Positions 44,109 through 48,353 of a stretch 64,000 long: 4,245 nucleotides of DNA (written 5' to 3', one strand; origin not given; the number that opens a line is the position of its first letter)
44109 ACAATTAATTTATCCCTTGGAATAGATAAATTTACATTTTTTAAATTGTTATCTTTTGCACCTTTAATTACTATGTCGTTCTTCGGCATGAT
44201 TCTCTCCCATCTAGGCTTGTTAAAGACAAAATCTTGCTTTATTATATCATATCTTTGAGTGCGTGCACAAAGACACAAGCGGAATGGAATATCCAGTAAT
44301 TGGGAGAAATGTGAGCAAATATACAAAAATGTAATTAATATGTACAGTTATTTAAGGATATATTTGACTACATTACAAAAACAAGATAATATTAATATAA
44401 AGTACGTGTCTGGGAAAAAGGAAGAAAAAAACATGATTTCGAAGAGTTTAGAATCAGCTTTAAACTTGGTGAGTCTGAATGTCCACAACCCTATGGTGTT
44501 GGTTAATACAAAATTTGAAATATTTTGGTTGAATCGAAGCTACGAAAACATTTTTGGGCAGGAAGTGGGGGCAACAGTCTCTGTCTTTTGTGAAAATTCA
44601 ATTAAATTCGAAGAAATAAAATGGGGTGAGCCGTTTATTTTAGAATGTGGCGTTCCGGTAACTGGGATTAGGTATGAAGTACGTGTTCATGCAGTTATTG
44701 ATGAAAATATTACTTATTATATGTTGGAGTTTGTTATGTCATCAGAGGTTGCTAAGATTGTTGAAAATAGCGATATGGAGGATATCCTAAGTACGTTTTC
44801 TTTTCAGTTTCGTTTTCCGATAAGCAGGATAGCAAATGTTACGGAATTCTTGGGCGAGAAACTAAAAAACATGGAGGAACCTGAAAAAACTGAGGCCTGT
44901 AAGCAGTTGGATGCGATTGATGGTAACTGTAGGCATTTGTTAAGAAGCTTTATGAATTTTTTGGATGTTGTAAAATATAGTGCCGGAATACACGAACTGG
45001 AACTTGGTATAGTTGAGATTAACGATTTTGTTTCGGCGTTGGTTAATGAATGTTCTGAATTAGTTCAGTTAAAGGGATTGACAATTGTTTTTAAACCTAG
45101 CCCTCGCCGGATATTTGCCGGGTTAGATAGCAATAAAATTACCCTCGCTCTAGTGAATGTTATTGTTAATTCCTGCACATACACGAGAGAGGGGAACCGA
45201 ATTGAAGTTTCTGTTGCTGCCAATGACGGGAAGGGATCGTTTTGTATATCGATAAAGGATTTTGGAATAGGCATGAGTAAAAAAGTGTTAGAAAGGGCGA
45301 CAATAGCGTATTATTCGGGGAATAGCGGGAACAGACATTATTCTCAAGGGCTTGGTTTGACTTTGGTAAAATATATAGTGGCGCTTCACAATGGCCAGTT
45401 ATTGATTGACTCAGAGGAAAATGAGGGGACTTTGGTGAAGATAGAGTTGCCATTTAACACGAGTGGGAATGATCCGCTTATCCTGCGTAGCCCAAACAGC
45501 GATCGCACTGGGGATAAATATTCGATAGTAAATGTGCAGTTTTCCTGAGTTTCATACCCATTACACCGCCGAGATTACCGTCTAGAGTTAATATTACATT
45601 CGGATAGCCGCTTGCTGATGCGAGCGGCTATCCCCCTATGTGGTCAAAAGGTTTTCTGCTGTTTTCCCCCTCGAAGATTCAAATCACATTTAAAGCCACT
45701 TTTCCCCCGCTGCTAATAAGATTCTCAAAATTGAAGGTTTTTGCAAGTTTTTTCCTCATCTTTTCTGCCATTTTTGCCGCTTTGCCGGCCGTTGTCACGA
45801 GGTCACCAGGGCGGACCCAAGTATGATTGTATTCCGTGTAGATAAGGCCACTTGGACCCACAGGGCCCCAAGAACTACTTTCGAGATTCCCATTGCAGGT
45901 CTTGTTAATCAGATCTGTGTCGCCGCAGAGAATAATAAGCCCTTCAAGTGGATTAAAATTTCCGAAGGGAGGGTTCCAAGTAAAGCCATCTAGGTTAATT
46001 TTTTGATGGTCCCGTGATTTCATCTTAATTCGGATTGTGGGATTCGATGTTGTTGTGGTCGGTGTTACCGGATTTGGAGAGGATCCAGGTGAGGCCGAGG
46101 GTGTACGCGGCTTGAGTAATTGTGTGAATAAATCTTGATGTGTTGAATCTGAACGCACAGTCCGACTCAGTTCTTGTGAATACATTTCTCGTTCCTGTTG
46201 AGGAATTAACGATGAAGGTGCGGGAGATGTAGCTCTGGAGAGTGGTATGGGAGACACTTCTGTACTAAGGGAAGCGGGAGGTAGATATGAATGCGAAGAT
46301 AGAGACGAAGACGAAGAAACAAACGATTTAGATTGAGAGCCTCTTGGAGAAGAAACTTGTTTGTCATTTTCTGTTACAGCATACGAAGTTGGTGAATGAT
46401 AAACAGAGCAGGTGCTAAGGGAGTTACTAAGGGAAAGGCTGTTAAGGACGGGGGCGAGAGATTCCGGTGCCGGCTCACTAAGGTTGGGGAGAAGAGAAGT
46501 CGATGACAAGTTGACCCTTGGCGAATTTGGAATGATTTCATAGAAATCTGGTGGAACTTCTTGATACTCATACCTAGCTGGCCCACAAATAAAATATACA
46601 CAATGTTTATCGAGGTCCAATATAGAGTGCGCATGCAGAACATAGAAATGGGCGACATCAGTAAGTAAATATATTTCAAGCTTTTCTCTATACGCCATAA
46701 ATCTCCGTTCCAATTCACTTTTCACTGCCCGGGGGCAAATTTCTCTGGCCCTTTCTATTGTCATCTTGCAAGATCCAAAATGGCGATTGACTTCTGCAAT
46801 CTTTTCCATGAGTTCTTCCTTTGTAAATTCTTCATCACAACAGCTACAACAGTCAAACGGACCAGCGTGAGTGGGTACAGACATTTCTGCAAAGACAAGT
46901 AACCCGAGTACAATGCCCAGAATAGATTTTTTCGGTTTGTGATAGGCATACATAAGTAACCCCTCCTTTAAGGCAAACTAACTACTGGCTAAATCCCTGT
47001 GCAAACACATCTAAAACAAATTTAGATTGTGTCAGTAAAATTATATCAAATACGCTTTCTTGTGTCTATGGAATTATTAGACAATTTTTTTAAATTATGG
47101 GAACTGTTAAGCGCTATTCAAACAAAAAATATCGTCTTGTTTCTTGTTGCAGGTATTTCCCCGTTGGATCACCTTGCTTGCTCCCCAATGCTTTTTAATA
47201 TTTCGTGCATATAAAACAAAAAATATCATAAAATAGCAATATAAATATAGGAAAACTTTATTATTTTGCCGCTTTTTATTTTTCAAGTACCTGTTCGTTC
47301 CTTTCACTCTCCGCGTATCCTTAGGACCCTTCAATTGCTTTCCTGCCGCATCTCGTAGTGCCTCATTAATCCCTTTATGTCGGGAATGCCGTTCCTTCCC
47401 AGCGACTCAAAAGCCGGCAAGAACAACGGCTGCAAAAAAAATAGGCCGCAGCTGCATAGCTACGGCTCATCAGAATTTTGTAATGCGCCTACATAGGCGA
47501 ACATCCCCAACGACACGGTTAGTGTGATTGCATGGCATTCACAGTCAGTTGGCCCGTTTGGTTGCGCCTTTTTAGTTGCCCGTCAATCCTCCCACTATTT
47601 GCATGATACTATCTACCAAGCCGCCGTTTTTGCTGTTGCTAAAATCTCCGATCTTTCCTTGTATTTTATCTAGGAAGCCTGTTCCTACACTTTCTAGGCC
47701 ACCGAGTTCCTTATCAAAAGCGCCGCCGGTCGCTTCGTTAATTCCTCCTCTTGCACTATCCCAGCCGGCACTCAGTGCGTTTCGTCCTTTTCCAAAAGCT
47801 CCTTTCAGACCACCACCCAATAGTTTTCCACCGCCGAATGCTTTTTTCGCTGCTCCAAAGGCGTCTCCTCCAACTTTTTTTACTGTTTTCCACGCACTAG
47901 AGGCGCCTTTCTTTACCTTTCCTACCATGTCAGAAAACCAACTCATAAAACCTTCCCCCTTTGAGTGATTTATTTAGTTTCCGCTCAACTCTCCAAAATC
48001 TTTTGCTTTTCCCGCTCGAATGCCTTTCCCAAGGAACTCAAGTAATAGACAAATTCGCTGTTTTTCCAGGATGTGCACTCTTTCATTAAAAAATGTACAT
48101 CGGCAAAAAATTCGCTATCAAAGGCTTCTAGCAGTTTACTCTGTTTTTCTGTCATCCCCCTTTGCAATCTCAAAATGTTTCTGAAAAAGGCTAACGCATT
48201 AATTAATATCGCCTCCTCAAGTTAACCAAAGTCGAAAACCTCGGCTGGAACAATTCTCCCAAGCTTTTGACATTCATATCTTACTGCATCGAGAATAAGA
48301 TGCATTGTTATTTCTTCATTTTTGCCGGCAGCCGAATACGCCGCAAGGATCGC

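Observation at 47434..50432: Unassigned three-gene operon (tandem AAA+ ATPase, 62-72 aa helical protein, 124-aa Gly/Lys-rich protein) set among housekeeping genes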

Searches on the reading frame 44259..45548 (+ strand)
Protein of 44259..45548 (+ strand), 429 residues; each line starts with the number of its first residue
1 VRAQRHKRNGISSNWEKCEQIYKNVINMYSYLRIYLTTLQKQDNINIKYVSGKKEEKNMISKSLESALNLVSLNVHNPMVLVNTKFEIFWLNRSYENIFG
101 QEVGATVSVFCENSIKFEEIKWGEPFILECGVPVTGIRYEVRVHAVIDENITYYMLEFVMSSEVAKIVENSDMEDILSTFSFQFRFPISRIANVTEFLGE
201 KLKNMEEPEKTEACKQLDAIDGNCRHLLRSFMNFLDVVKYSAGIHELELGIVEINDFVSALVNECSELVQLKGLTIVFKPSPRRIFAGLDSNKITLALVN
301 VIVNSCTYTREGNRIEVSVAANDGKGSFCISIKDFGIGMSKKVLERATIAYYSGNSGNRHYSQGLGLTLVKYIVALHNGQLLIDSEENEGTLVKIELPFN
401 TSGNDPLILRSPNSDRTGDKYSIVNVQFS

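Call 45: search_protein_families(library=pfam, proteins=[window:44259-45548:+], max_evalue=1)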
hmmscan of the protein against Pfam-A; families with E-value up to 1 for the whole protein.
window:44259-45548:+ (429 aa): 6 families
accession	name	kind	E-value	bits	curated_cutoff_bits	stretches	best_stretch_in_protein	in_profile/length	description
PF02518.31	HATPase_c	-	4.1e-17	63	26.4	1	290-400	2-110/111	Histidine kinase-, DNA gyrase B-, and HSP90-like ATPase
PF13581.12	HATPase_c_2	-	0.00011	22.6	27.4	1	291-375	29-110/127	Histidine kinase-like ATPase domain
PF13589.12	HATPase_c_3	-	0.013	15.9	25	1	296-357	5-62/137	Histidine kinase-, DNA gyrase B-, and HSP90-like ATPase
PF14501.12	HATPase_c_5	-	0.049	14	22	1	301-389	16-94/102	GHKL domain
PF11567.13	PfUIS3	-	0.075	13.8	25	0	22-49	47-74/101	Plasmodium falciparum UIS3 membrane protein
PF10428.14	SOG2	-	0.2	11.5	26.9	1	192-254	391-454/475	RAM signalling pathway protein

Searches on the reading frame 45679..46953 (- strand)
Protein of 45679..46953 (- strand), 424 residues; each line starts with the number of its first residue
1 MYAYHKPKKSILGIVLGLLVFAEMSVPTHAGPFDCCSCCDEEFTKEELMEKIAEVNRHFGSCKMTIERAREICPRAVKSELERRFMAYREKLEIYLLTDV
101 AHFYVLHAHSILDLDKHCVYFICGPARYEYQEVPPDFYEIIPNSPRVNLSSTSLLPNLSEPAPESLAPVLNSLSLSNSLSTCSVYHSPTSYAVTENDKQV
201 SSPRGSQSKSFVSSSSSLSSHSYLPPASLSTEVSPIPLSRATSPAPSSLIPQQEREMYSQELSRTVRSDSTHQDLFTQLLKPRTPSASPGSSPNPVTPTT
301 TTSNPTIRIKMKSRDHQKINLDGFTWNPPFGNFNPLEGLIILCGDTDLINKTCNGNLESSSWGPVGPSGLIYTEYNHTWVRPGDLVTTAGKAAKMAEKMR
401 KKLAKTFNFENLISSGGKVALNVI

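Call 45: search_protein_families(library=pfam, proteins=[window:45679-46953:-], max_evalue=1)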
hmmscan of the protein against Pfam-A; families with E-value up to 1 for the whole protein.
window:45679-46953:- (424 aa): 0 families

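Call 65: search_protein_families(library=phrogs, proteins=[window:45679-46953:-], max_evalue=0.01)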
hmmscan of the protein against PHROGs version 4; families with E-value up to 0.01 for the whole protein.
window:45679-46953:- (424 aa): 0 families

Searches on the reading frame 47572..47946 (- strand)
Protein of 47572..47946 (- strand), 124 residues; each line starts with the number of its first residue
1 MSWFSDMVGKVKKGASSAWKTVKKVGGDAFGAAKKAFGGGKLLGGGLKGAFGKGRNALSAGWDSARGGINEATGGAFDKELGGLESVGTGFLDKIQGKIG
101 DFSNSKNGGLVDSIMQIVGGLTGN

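Call 3: search_protein_families(library=pfam, proteins=[window:47572-47946:-], max_evalue=1)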
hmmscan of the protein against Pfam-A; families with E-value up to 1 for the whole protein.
window:47572-47946:- (124 aa): 0 families

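Call 4: search_protein_families(library=ncbifam, proteins=[window:47572-47946:-], max_evalue=1)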
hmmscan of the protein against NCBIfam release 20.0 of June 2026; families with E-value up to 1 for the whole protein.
window:47572-47946:- (124 aa): 0 families

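Call 5: search_protein_families(library=padloc, proteins=[window:47572-47946:-], max_evalue=1)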
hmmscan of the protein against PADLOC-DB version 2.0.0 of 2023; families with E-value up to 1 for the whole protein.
window:47572-47946:- (124 aa): 0 families

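Call 25: find_homologous_proteins(query=window:47572-47946:-, max_evalue=0.1)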
Query window:47572-47946:- (124 aa): 1 proteins with E <= 0.1 among 25 candidates.
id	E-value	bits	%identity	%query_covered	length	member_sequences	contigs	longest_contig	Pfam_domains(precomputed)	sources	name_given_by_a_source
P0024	1.1e-68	247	100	100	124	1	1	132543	-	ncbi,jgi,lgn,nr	ncbi:MAG: hypothetical protein LBB04_00475 [Oscillospiraceae bacterium]|jgi:hypothetical protein|nr:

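Call 56: predict_structure(protein=window:47572-47946:-)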
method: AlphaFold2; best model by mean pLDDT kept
length: 124 residues; sequences in the alignment: 1
mean_pLDDT: 56.7   pTM: 0.36
mean pLDDT of the five models: 56.7, 53.5, 49.2, 49.0, 48.5
residues with pLDDT >= 90: 0; 70-90: 0; 50-70: 104; < 50: 20
segments of 3 or more residues with pLDDT < 50: 103-113, 121-124
pLDDT, mean of each block of 10 residues (from residue 1): 56 59 61 59 61 62 63 60 54 55 47 50 39
secondary structure, 60 per line:
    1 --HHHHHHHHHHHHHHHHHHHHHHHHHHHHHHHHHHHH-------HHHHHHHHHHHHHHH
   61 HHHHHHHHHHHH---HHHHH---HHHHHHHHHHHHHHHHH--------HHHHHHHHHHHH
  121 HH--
elements in order: H3-38 H46-72 H76-80 H84-100 H109-122

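Call 65: search_protein_families(library=phrogs, proteins=[window:47572-47946:-], max_evalue=0.01)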
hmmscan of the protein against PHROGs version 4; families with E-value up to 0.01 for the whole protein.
window:47572-47946:- (124 aa): 2 families
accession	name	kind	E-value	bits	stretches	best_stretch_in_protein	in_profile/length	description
phrog_8462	-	tail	9.3e-05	22.3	1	2-118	333-446/672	tail length tape measure protein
phrog_1535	-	tail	0.0053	15.9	1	3-108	919-1042/1152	tail length tape measure protein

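Call 70: search_solved_structures(query=A4, max_evalue=10)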
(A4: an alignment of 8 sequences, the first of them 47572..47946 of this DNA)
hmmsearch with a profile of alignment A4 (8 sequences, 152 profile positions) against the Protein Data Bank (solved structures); distinct sequences matched with E-value up to 10: 15.
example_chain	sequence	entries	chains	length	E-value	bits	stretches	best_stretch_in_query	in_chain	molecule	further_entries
6xxv_C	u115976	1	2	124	0.024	18.7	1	32-117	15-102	S2_1.2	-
7zr2_A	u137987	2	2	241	0.05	17.7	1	40-97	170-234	Spike protein S2',Chimeric protein mimic of SARS-CoV-2 Spike HR1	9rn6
5zuv_A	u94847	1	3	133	0.14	16.3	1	15-109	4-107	Spike glycoprotein,Spike glycoprotein,inhibitor EK1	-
7wxz_A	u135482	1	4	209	0.21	15.6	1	41-107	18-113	Spike protein S2'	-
2bez_C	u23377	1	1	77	0.23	15.5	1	40-92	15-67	Spike glycoprotein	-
5zvm_A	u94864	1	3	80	0.24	15.5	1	38-92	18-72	Spike glycoprotein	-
1oyu_A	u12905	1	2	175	0.39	14.8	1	61-131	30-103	Lysozyme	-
1wyy_A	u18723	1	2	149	0.41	14.7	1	37-97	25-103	E2 Glycoprotein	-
6fkf_p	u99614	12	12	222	0.43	14.7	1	45-134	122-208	ATP synthase subunit b', chloroplastic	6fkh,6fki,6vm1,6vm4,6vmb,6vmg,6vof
6lxt_A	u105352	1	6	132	0.49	14.5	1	41-105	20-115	Spike protein S2, Spike protein S2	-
7cot_A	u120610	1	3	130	0.51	14.4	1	40-98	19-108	Spike glycoprotein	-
4hb1_A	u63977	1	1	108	0.69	14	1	22-108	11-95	DHP1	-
2d1l_A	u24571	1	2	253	0.94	13.6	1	33-91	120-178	Metastasis suppressor protein 1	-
6m3w_A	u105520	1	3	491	1.1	13.3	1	34-92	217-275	Spike glycoprotein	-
5x58_A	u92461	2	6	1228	9.3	10.3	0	34-92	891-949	Spike glycoprotein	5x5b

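Call 79: search_protein_representatives(protein=window:47572-47946:-)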
Query: 124 residues. Proteins with E-value up to 0.001 (for the whole library): 2; up to 1e-10: 1; up to 1e-30: 1. The best 2 are listed.
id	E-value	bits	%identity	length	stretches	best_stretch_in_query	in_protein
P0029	3.9e-41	156.6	66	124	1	1-123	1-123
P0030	2.5e-08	50.5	55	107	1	54-120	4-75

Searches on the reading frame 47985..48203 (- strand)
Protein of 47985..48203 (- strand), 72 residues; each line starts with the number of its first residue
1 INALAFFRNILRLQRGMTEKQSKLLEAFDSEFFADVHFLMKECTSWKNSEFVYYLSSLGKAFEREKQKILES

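Call 3: search_protein_families(library=pfam, proteins=[window:47985-48173:-], max_evalue=1)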
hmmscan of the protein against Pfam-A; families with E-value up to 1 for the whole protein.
window:47985-48173:- (62 aa): 1 family
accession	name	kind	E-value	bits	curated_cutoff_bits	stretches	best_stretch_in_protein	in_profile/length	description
PF18149.6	Helicase_PWI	-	0.05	14.3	23.1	1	8-61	48-96/111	N-terminal helicase PWI domain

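Call 4: search_protein_families(library=ncbifam, proteins=[window:47985-48173:-], max_evalue=1)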
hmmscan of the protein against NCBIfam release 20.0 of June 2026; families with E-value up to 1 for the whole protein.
window:47985-48173:- (62 aa): 0 families

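Call 5: search_protein_families(library=padloc, proteins=[window:47985-48173:-], max_evalue=1)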
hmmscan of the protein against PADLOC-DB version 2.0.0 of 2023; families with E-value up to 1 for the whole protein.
window:47985-48173:- (62 aa): 0 families

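Call 65: search_protein_families(library=phrogs, proteins=[window:47985-48203:-], max_evalue=0.01)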
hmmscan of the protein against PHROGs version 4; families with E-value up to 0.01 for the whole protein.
window:47985-48203:- (72 aa): 0 families

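Call 69: search_solved_structures(query=A5, max_evalue=10)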
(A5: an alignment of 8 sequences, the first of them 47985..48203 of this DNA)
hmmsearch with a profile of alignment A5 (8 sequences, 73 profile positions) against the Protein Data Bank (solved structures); distinct sequences matched with E-value up to 10: 0.
